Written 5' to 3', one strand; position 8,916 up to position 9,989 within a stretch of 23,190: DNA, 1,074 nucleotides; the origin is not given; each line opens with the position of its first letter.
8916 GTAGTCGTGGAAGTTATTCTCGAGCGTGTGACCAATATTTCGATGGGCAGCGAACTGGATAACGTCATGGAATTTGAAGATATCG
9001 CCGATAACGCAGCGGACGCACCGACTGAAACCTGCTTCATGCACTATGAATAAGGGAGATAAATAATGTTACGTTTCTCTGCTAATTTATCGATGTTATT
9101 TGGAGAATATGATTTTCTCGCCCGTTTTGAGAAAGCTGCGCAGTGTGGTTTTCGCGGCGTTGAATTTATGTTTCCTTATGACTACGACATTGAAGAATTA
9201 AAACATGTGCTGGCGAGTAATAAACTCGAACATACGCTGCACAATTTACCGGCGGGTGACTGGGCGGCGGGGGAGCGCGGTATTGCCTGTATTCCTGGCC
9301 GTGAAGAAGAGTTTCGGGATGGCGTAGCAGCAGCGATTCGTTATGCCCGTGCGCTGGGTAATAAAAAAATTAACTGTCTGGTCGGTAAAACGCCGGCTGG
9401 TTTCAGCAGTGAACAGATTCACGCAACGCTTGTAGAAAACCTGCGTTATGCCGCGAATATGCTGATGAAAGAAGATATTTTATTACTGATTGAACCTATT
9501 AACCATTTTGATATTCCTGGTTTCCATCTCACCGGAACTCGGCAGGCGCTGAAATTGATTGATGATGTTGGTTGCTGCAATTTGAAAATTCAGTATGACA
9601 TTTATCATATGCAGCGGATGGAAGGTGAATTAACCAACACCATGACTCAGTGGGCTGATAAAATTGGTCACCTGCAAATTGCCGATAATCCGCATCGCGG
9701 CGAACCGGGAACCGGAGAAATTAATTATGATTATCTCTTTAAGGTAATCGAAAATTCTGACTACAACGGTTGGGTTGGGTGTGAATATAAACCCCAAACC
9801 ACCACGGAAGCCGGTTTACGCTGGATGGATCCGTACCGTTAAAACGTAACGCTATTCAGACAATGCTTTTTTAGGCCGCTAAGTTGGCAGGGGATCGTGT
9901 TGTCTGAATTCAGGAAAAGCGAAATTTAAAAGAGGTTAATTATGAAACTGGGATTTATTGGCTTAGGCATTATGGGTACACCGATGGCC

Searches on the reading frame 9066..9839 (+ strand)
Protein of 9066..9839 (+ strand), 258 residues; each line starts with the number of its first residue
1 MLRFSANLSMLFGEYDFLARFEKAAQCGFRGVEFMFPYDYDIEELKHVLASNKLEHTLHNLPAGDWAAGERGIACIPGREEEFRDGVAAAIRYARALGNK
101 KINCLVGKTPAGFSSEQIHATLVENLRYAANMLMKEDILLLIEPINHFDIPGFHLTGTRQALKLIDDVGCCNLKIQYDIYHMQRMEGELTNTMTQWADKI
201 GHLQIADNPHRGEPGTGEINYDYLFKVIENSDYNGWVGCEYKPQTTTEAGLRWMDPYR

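Call 13: find_related_loci(query=window:9066-9839:+, collection=genome_contigs, flank=2500)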
Query window:9066-9839:+ (258 aa) in genome_contigs; peptide patterns used: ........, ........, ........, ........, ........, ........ (x = any residue, [..] = any of these).
600 stretches matched a pattern (row limit reached: there are more); 595 encode a relative of the query (tblastn E <= 1e-3); the best 80 are kept; 80 distinct loci.
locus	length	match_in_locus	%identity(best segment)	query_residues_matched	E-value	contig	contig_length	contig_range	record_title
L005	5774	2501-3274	84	1-258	4e-150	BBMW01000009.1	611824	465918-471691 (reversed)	Citrobacter werkmanii NBRC 105721 DNA, contig: CIWKM09, whole genome shotgun sequence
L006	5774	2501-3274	83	1-258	9e-149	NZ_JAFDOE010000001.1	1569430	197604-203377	Citrobacter sp. FP75 contig1, whole genome shotgun sequence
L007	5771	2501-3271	81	1-257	6e-146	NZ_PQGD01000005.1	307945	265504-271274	Superficieibacter electus strain BP-1 NODE_5_length_307945_cov_35.1158, whole genome shotgun sequence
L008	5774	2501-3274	76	1-258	1e-138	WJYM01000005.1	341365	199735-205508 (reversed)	Enterobacteriaceae bacterium RIT691 5, whole genome shotgun sequence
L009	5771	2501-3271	72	1-257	6e-127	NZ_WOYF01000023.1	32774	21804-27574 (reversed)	Budvicia diplopodorum strain D9 Scaffold23_1, whole genome shotgun sequence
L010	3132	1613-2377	63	1-255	2e-111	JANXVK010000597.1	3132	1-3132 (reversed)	MAG: Rhizobacter sp. isolate 341R_metabat_171_sub 341R_k141_401610, whole genome shotgun sequence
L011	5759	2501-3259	64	1-253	3e-108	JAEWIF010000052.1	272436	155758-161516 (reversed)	MAG: Proteobacteria bacterium isolate OH_PBlB_94 k127_558084, whole genome shotgun sequence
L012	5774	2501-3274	62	1-258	7e-108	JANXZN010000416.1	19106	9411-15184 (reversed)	MAG: Rhizobacter sp. isolate GL140_4_metabat_340 GL140_4_k141_1370286, whole genome shotgun sequence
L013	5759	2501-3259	63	1-253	6e-108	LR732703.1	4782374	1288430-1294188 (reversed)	Burkholderiales bacterium 8X genome assembly, scaffold: VARIO8X_scaffold1, whole genome shotgun sequence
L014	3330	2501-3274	60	1-258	3e-107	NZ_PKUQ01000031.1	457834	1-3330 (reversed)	Cohaesibacter celericrescens strain H1304 contig31, whole genome shotgun sequence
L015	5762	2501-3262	62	1-254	2e-105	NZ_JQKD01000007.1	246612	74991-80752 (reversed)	Xenophilus azovorans DSM 13620 Q392DRAFT_scaffold00006.6_C, whole genome shotgun sequence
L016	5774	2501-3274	59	1-258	3e-105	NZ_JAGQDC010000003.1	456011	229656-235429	Serratia silvae strain Arafor3 NODE_3_covk_45.997636_covr_96.20857, whole genome shotgun sequence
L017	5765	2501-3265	61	1-255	3e-105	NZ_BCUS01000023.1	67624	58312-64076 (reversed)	Variovorax boronicumulans NBRC 103145, whole genome shotgun sequence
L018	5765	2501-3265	62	1-255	4e-105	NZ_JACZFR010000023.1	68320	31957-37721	Microbulbifer taiwanensis strain LMG 26125 Scaffold4_1, whole genome shotgun sequence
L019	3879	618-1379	62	1-254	1e-104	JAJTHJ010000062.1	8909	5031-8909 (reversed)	MAG: Burkholderiales bacterium isolate CoA8N_M101 k141_669786_flag_1_multi_66_0000_len_8909, whole genome shotgun sequen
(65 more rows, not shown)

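Call 20: find_homologous_proteins(query=window:9066-9839:+, max_evalue=1e-80)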
Query window:9066-9839:+ (258 aa): 7172 proteins with E <= 1e-80 among 8000 candidates; the best 120 are listed.
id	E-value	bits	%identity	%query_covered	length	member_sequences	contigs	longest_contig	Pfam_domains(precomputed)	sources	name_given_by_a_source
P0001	2.7e-173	592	98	100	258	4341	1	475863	PF01261.31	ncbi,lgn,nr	ncbi:TPA: hydroxypyruvate isomerase [Escherichia coli]|nr:hydroxypyruvate isomerase [Escherichia col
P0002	1.3e-171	587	97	100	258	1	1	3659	PF01261.31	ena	-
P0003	8.6e-170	581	96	100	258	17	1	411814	PF01261.31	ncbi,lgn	ncbi:TPA: hydroxypyruvate isomerase [Escherichia coli]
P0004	3.2e-153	527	89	99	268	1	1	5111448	PF01261.31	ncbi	ncbi:hydroxypyruvate isomerase [Escherichia coli]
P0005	9.2e-149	512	90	100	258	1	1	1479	PF01261.31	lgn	-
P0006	5.4e-148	509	84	100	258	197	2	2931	PF01261.31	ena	-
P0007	7.1e-148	509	85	100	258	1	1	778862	PF01261.31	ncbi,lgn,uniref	ncbi:hydroxypyruvate isomerase [Citrobacter werkmanii]|uniref:hydroxypyruvate isomerase n=1 Tax=Citr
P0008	2.5e-147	507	85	100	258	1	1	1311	PF01261.31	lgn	-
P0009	3.5e-147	507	85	100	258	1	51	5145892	PF01261.31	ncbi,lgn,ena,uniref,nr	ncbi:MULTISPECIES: hydroxypyruvate isomerase [Citrobacter]|uniref:hydroxypyruvate isomerase n=1 Tax=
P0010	7.9e-147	506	87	100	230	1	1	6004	PF01261.31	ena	-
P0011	1.3e-146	505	84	100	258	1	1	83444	PF01261.31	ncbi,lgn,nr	ncbi:hydroxypyruvate isomerase [Citrobacter freundii]|nr:hydroxypyruvate isomerase [Citrobacter freu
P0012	1.7e-146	505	84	100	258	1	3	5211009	PF01261.31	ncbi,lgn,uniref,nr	ncbi:hydroxypyruvate isomerase [Citrobacter arsenatis]|uniref:Hydroxypyruvate isomerase n=1 Tax=Citr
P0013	1.8e-146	505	84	100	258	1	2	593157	PF01261.31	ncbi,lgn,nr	ncbi:hydroxypyruvate isomerase [Citrobacter cronae]|nr:hydroxypyruvate isomerase [Citrobacter cronae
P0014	3.3e-146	504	84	100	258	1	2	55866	PF01261.31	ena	-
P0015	4.6e-146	503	84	100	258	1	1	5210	PF01261.31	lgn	-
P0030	6.0e-145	499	84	100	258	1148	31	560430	PF01261.31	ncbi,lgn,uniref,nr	ncbi:hydroxypyruvate isomerase [Salmonella enterica]|uniref:Hydroxypyruvate isomerase n=1 Tax=Salmon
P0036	6.8e-143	493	82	100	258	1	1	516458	PF01261.31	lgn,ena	-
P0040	1.3e-140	485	81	100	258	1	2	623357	PF01261.31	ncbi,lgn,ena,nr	nr:hydroxypyruvate isomerase [uncultured Enterobacter sp.]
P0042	2.6e-140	484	81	100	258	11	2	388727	PF01261.31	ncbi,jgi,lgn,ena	-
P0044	9.9e-140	482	80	100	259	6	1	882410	PF01261.31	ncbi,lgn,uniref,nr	ncbi:hydroxypyruvate isomerase [Scandinavium sp. H11S7]|uniref:hydroxypyruvate isomerase n=1 Tax=Sca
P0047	7.6e-136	470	79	100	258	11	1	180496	PF01261.31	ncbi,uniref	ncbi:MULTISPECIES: hydroxypyruvate isomerase [Enterobacterales]|uniref:hydroxypyruvate isomerase n=1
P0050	4.2e-132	457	75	100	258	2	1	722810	PF01261.31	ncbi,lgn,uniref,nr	ncbi:hydroxypyruvate isomerase [Izhakiella australiensis]|uniref:Hydroxypyruvate isomerase n=1 Tax=I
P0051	1.6e-131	455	77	100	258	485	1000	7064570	PF01261.31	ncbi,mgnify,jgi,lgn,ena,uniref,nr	ncbi:hydroxypyruvate isomerase [Klebsiella grimontii]|mgnify:FL=1|jgi:hydroxypyruvate isomerase|unir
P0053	5.0e-128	444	73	100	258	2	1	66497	PF01261.31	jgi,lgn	jgi:hydroxypyruvate isomerase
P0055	2.5e-127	442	73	100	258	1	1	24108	PF01261.31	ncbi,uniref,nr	ncbi:hydroxypyruvate isomerase [Buttiauxella brennerae]|uniref:hydroxypyruvate isomerase n=1 Tax=But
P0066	8.8e-120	417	72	98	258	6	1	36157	PF01261.31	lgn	-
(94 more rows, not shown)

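Call 21: find_encoding_contigs(protein=P0030, flank=1500, max_places=3)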
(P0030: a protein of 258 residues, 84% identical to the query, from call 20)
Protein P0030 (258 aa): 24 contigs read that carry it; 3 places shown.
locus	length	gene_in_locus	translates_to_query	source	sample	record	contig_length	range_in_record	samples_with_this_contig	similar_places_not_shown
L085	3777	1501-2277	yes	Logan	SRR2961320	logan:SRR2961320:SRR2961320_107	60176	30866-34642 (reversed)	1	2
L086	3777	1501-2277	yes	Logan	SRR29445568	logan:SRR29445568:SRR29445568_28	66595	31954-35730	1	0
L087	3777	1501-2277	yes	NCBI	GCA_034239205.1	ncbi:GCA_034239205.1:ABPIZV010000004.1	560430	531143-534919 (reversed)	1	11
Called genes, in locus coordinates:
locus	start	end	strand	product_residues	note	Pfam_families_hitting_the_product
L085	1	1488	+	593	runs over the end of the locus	PF02776:TPP_enzyme_N, PF00205:TPP_enzyme_M, PF02775:TPP_enzyme_C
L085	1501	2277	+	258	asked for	PF01261:AP_endonuc_2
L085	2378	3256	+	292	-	PF03446:NAD_binding_2, PF03807:F420_oxidored (weak), PF14833:NAD_binding_11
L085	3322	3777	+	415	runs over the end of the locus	PF00083:Sugar_tr (faint), PF07690:MFS_1, PF12832:MFS_1_like (faint), PF07690:MFS_1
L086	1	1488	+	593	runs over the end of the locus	PF02776:TPP_enzyme_N, PF00205:TPP_enzyme_M, PF02775:TPP_enzyme_C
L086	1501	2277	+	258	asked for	PF01261:AP_endonuc_2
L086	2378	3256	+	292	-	PF03446:NAD_binding_2, PF03807:F420_oxidored (weak), PF14833:NAD_binding_11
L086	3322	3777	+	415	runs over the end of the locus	PF00083:Sugar_tr (faint), PF06779:MFS_4, PF07690:MFS_1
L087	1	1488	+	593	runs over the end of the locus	PF02776:TPP_enzyme_N, PF00205:TPP_enzyme_M, PF02775:TPP_enzyme_C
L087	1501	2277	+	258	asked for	PF01261:AP_endonuc_2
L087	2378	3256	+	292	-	PF03446:NAD_binding_2, PF03807:F420_oxidored (weak), PF14833:NAD_binding_11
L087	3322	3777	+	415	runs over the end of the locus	PF00083:Sugar_tr (faint), PF06779:MFS_4, PF07690:MFS_1, PF12832:MFS_1_like (faint), PF07690:MFS_1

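Call 22: find_encoding_contigs(protein=P0051, flank=1500, max_places=5)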
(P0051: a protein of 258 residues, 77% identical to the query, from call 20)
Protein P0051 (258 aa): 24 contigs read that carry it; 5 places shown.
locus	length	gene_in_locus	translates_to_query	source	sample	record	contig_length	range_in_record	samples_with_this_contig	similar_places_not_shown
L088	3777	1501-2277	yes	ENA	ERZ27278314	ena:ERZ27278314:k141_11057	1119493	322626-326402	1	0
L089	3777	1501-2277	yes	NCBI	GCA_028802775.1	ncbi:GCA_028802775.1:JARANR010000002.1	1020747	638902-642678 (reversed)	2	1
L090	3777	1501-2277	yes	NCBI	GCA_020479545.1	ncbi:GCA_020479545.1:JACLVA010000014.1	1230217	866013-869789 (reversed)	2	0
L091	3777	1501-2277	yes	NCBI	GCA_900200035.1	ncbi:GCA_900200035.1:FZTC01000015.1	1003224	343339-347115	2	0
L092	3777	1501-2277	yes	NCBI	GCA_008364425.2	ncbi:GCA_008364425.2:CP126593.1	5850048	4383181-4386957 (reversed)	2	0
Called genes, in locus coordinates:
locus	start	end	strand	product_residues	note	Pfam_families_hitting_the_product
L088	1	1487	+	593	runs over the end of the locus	PF02776:TPP_enzyme_N, PF00205:TPP_enzyme_M, PF02775:TPP_enzyme_C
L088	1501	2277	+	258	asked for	PF01261:AP_endonuc_2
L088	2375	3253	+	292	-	PF02826:2-Hacid_dh_C (faint), PF03446:NAD_binding_2, PF03807:F420_oxidored, PF14833:NAD_binding_11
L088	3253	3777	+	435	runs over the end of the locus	PF07690:MFS_1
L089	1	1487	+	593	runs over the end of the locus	PF02776:TPP_enzyme_N, PF00205:TPP_enzyme_M, PF02775:TPP_enzyme_C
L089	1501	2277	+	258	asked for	PF01261:AP_endonuc_2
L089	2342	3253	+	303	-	PF02826:2-Hacid_dh_C (weak), PF03446:NAD_binding_2, PF03807:F420_oxidored, PF14833:NAD_binding_11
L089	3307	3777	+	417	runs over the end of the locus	PF07690:MFS_1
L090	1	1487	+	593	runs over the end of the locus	PF02776:TPP_enzyme_N, PF00205:TPP_enzyme_M, PF02775:TPP_enzyme_C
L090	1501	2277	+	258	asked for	PF01261:AP_endonuc_2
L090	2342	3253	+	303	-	PF02826:2-Hacid_dh_C (weak), PF03446:NAD_binding_2, PF03807:F420_oxidored, PF14833:NAD_binding_11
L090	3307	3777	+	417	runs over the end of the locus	PF07690:MFS_1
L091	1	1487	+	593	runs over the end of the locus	PF02776:TPP_enzyme_N, PF00205:TPP_enzyme_M, PF02775:TPP_enzyme_C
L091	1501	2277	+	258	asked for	PF01261:AP_endonuc_2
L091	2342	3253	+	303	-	PF02826:2-Hacid_dh_C (weak), PF03446:NAD_binding_2, PF03807:F420_oxidored, PF14833:NAD_binding_11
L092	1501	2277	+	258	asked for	PF01261:AP_endonuc_2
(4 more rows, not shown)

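Call 23: find_encoding_contigs(protein=P0004, flank=1500, max_places=2)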
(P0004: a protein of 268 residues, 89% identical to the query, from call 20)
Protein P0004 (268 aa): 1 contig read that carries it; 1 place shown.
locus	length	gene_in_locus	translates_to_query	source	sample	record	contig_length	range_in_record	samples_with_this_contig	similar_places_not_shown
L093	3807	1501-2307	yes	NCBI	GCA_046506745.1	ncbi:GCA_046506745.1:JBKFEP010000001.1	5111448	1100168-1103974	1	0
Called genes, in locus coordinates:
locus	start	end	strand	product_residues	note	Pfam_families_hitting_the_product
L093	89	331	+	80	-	-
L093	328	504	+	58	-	PF00205:TPP_enzyme_M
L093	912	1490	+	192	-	PF02775:TPP_enzyme_C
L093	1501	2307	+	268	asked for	PF01261:AP_endonuc_2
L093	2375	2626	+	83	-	PF03446:NAD_binding_2, PF03807:F420_oxidored (weak)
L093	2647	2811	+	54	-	PF03446:NAD_binding_2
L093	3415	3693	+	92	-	PF02133:Transp_cyt_pur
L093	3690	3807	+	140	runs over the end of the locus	PF02133:Transp_cyt_pur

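Call 24: find_encoding_contigs(protein=P0040, flank=1500, max_places=2)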
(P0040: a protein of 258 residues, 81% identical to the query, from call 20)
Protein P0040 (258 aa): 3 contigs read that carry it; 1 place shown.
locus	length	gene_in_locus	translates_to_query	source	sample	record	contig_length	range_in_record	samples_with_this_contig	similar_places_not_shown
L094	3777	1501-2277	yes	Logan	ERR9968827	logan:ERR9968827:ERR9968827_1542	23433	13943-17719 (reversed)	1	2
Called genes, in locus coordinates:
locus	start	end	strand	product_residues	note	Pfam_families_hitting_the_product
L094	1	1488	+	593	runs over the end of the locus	PF02776:TPP_enzyme_N, PF00205:TPP_enzyme_M, PF02775:TPP_enzyme_C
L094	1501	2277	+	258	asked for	PF01261:AP_endonuc_2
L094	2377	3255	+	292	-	PF02826:2-Hacid_dh_C (faint), PF03446:NAD_binding_2, PF03807:F420_oxidored (weak), PF14833:NAD_binding_11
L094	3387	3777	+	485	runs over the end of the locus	PF02133:Transp_cyt_pur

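Call 25: find_encoding_contigs(protein=P0044, flank=1500, max_places=1)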
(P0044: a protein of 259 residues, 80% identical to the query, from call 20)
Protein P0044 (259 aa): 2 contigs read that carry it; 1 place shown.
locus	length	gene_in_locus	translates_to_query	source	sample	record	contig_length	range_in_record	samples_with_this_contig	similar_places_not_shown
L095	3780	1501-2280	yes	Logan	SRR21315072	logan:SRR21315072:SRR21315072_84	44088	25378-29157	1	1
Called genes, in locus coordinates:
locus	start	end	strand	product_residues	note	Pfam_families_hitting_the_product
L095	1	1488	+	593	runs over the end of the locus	PF02776:TPP_enzyme_N, PF00205:TPP_enzyme_M, PF02775:TPP_enzyme_C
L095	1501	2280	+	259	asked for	PF01261:AP_endonuc_2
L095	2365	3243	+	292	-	PF03446:NAD_binding_2, PF03807:F420_oxidored, PF14833:NAD_binding_11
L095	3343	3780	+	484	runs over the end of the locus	PF02133:Transp_cyt_pur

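Call 26: find_encoding_contigs(protein=P0047, flank=1500, max_places=2)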
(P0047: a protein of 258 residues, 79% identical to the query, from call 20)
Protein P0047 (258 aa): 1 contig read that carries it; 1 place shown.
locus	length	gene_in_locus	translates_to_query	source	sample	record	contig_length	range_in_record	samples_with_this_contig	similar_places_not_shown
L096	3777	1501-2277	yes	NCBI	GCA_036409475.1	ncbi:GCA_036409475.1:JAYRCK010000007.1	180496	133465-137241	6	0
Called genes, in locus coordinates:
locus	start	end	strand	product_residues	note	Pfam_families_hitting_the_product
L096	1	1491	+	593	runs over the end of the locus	PF02776:TPP_enzyme_N, PF00205:TPP_enzyme_M, PF02775:TPP_enzyme_C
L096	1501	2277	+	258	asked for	PF01261:AP_endonuc_2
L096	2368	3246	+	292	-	PF02826:2-Hacid_dh_C (faint), PF03446:NAD_binding_2, PF03807:F420_oxidored, PF14833:NAD_binding_11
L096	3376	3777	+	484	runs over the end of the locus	PF02133:Transp_cyt_pur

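Call 27: find_encoding_contigs(protein=P0050, flank=1500, max_places=1)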
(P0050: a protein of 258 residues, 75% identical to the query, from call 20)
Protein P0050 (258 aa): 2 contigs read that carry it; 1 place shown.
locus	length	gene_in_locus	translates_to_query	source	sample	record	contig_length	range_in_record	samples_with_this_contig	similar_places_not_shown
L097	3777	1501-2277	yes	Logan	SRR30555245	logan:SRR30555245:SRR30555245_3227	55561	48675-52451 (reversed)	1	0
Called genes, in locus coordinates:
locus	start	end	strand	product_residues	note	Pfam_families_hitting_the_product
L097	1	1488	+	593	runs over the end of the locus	PF02776:TPP_enzyme_N, PF00205:TPP_enzyme_M, PF02775:TPP_enzyme_C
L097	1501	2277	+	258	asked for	PF01261:AP_endonuc_2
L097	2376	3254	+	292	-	PF02826:2-Hacid_dh_C (faint), PF03446:NAD_binding_2, PF03807:F420_oxidored, PF14833:NAD_binding_11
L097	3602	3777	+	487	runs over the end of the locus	PF02133:Transp_cyt_pur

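Call 28: find_encoding_contigs(protein=P0055, flank=1500, max_places=1)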
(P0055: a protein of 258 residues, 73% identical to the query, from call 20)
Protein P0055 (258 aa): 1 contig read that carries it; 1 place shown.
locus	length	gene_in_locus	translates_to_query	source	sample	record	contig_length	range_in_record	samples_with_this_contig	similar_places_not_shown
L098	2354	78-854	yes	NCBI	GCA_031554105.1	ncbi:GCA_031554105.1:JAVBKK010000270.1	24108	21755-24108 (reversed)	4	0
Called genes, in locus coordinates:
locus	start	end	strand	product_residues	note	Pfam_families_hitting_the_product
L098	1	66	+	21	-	?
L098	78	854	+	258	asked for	PF01261:AP_endonuc_2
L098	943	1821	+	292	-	PF02826:2-Hacid_dh_C (weak), PF03446:NAD_binding_2, PF03807:F420_oxidored (weak), PF14833:NAD_binding_11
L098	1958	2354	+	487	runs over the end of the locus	PF02133:Transp_cyt_pur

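Call 29: find_encoding_contigs(protein=P0042, flank=1500, max_places=2)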
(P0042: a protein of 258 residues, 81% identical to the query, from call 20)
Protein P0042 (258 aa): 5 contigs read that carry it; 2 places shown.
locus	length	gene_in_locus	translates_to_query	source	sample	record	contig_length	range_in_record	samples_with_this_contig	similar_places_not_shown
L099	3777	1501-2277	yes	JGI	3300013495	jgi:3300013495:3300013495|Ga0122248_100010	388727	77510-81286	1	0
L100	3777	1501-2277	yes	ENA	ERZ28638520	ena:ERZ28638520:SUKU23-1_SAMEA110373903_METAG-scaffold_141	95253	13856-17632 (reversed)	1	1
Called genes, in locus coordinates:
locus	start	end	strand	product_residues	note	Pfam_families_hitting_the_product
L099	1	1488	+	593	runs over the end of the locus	PF02776:TPP_enzyme_N, PF00205:TPP_enzyme_M, PF02775:TPP_enzyme_C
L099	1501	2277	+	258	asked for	PF01261:AP_endonuc_2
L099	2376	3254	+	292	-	PF02826:2-Hacid_dh_C (faint), PF03446:NAD_binding_2, PF03807:F420_oxidored (weak), PF14833:NAD_binding_11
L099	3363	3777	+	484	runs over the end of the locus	PF02133:Transp_cyt_pur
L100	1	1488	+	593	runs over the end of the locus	PF02776:TPP_enzyme_N, PF00205:TPP_enzyme_M, PF02775:TPP_enzyme_C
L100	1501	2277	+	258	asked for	PF01261:AP_endonuc_2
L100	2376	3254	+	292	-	PF02826:2-Hacid_dh_C (faint), PF03446:NAD_binding_2, PF03807:F420_oxidored (weak), PF14833:NAD_binding_11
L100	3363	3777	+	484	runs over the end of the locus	PF02133:Transp_cyt_pur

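Call 30: find_encoding_contigs(protein=P0053, flank=1500, max_places=1)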
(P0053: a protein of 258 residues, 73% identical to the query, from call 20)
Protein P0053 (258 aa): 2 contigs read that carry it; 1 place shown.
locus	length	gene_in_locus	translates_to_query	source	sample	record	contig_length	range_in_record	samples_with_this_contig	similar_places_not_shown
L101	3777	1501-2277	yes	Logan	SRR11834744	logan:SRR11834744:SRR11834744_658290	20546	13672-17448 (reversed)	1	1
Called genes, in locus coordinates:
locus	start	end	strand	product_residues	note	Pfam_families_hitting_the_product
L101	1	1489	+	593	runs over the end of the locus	PF02776:TPP_enzyme_N, PF00205:TPP_enzyme_M, PF02775:TPP_enzyme_C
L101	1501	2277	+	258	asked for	PF01261:AP_endonuc_2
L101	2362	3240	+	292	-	PF02826:2-Hacid_dh_C (faint), PF03446:NAD_binding_2, PF03807:F420_oxidored (weak), PF14833:NAD_binding_11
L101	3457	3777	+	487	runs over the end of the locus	PF02133:Transp_cyt_pur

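Call 31: find_encoding_contigs(protein=P0066, flank=1500, max_places=1)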
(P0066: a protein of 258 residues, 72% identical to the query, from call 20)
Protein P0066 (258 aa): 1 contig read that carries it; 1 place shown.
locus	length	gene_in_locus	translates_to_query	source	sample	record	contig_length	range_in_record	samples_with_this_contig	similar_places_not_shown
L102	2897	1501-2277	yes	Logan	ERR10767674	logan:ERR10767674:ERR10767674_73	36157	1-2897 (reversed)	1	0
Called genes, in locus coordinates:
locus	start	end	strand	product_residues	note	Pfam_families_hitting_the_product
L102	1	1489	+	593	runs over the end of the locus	PF02776:TPP_enzyme_N, PF00205:TPP_enzyme_M, PF02775:TPP_enzyme_C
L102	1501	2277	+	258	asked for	PF01261:AP_endonuc_2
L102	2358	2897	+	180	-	?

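Call 32: find_encoding_contigs(protein=P0036, flank=1500, max_places=1)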
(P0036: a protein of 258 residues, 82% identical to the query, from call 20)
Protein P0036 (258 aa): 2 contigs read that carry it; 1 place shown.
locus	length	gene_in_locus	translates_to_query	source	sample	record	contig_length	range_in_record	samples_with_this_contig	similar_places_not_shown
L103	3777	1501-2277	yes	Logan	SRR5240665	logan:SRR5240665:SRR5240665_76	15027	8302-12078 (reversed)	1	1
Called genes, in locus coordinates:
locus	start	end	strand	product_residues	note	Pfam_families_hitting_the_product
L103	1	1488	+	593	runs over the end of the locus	PF02776:TPP_enzyme_N, PF00205:TPP_enzyme_M, PF02775:TPP_enzyme_C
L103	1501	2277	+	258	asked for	PF01261:AP_endonuc_2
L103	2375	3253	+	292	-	PF02826:2-Hacid_dh_C (faint), PF03446:NAD_binding_2, PF03807:F420_oxidored (weak), PF14833:NAD_binding_11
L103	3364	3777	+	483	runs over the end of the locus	PF02133:Transp_cyt_pur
